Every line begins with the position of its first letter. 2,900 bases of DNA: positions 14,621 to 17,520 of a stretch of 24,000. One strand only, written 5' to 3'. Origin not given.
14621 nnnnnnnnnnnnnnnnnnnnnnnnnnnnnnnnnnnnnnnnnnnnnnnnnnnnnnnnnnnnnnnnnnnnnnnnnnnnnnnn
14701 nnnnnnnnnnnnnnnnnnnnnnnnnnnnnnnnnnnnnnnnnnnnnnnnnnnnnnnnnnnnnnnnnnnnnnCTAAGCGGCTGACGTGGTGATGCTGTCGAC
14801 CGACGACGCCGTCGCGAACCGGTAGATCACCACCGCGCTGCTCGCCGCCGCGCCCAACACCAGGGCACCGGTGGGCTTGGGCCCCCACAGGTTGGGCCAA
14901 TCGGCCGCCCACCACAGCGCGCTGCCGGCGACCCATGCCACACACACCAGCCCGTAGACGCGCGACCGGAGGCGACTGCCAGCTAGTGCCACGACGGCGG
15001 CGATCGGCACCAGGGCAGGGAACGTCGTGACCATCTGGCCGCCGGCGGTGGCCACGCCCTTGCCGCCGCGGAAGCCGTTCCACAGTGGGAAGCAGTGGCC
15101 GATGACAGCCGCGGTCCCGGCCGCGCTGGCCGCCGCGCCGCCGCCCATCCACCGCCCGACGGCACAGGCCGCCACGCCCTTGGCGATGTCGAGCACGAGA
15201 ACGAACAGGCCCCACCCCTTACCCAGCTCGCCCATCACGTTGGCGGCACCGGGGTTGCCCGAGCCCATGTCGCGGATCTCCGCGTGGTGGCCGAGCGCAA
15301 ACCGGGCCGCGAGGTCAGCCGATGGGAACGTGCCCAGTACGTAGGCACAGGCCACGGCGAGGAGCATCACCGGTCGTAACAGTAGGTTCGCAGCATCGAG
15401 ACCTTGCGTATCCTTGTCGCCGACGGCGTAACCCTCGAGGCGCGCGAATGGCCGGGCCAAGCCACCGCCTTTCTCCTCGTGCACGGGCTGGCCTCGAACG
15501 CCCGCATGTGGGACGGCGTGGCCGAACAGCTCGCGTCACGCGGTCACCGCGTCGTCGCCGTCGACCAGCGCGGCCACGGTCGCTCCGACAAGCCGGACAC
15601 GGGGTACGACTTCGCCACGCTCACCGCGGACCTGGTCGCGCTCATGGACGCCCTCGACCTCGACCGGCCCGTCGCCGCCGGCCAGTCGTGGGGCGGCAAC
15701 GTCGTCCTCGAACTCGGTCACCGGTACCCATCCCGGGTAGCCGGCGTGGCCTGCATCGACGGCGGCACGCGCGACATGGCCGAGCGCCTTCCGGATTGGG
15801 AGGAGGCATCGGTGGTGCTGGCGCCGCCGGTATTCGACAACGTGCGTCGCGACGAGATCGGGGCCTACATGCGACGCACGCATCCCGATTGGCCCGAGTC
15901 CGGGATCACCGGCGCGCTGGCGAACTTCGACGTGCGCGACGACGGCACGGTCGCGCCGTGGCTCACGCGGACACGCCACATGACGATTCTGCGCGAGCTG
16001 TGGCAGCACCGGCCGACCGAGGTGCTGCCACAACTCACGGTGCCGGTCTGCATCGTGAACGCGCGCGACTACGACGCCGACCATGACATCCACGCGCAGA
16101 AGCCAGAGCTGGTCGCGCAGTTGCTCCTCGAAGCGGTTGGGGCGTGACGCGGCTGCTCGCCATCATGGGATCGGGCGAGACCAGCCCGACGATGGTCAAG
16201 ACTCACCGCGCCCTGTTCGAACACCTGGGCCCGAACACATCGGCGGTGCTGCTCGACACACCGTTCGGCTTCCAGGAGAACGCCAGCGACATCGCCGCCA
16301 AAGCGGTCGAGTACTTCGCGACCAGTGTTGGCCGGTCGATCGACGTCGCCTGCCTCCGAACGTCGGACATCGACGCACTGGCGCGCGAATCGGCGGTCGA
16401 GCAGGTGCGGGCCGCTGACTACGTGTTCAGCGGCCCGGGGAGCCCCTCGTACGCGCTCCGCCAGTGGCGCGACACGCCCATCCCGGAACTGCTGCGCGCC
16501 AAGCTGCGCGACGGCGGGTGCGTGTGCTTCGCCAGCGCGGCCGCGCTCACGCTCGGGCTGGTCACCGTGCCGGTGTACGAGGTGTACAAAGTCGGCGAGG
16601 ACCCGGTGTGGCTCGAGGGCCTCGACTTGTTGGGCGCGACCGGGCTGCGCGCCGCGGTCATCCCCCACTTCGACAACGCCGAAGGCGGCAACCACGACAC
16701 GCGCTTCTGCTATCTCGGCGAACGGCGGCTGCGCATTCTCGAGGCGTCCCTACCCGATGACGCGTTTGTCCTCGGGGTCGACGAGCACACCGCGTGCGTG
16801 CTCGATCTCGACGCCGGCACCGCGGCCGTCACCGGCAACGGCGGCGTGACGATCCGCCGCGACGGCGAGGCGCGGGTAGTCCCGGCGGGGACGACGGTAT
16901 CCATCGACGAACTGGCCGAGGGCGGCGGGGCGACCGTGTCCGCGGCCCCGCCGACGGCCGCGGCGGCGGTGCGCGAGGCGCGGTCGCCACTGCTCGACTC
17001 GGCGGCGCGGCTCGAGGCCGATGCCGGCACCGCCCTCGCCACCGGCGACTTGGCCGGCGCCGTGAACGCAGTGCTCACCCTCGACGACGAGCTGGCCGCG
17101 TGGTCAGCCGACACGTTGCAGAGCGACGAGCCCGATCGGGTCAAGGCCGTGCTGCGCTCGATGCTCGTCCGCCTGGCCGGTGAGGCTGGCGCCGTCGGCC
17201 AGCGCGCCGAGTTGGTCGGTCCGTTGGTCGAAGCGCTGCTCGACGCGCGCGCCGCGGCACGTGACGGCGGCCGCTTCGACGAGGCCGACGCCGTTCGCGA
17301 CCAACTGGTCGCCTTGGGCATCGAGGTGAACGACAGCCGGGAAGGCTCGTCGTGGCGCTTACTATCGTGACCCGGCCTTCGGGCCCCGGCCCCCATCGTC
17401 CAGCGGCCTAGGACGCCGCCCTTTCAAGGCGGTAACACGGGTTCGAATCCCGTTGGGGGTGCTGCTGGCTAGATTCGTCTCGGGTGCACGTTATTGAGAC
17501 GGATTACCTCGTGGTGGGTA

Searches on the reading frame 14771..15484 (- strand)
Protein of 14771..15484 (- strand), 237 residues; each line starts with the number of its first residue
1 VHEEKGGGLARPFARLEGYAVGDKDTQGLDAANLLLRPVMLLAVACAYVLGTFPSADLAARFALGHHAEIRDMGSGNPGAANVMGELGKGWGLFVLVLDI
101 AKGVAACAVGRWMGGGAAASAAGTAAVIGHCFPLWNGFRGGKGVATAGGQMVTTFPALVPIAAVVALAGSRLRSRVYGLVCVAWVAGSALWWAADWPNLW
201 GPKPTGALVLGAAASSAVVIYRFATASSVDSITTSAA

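Call 51: search_protein_families(library=pfam, proteins=[window:14771-15484:-], max_evalue=0.001)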
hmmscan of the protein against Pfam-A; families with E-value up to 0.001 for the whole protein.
window:14771-15484:- (237 aa): 1 family
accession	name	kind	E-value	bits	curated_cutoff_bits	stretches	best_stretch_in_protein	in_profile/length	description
PF02660.20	G3P_acyltransf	-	7.5e-32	111.1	24.1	1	47-224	2-158/164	Glycerol-3-phosphate acyltransferase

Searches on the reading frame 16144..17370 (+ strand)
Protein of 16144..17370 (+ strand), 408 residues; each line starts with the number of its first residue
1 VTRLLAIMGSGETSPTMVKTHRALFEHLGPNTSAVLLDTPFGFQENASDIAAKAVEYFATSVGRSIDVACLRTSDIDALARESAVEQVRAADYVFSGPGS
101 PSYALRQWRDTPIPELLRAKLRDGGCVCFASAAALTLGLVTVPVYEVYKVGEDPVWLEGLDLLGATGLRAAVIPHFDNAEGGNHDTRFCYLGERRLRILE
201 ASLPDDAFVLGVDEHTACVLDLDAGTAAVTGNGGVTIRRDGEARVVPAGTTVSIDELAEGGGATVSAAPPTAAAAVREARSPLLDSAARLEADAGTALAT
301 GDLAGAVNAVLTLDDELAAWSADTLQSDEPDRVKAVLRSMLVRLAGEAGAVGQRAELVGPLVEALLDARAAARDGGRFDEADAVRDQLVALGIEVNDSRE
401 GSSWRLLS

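Call 51: search_protein_families(library=pfam, proteins=[window:16144-17370:+], max_evalue=0.001)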
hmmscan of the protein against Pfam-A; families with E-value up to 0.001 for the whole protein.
window:16144-17370:+ (408 aa): 1 family
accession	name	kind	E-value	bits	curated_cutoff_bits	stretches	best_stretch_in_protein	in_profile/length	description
PF23493.1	CysS_C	-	3e-08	34.1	23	1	362-405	8-51/51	Cysteinyl-tRNA ligase anticodon binding domain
